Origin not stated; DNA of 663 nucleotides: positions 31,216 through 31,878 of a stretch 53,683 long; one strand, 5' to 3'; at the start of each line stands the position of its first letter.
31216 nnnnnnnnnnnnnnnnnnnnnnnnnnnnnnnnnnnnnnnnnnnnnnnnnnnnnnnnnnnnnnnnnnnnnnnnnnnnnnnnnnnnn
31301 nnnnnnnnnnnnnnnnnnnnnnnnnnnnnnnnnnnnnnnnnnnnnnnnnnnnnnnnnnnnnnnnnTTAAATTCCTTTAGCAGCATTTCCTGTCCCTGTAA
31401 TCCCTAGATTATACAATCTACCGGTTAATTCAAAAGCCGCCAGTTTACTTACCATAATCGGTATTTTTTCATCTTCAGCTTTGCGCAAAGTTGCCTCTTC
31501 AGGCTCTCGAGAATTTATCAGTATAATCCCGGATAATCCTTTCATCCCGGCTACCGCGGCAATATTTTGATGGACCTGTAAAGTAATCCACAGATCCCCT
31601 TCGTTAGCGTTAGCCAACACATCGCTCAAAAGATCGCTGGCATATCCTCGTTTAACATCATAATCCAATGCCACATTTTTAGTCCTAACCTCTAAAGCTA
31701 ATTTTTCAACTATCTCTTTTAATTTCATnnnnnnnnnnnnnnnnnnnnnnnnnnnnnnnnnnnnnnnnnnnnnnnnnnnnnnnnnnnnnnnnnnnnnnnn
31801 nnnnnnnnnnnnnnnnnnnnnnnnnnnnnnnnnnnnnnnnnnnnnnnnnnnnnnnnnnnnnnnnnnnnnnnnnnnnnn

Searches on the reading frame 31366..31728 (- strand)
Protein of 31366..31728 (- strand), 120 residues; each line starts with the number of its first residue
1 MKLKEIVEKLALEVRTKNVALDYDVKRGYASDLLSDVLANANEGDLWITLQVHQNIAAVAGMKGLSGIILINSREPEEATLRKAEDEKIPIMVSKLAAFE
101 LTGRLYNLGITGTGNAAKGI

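Call 14: search_protein_families(library=pfam, proteins=[window:31366-31728:-], max_evalue=0.00001)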
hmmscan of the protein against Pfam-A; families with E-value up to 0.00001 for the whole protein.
window:31366-31728:- (120 aa): 0 families

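Call 88: search_protein_families(library=pfam, proteins=[window:31366-31728:-], max_evalue=0.001)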
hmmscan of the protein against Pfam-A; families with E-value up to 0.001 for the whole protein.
window:31366-31728:- (120 aa): 1 family
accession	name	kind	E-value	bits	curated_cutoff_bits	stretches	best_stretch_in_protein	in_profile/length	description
PF07085.17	DRTGG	-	0.00071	19.8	25.2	1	37-105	34-102/105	DRTGG domain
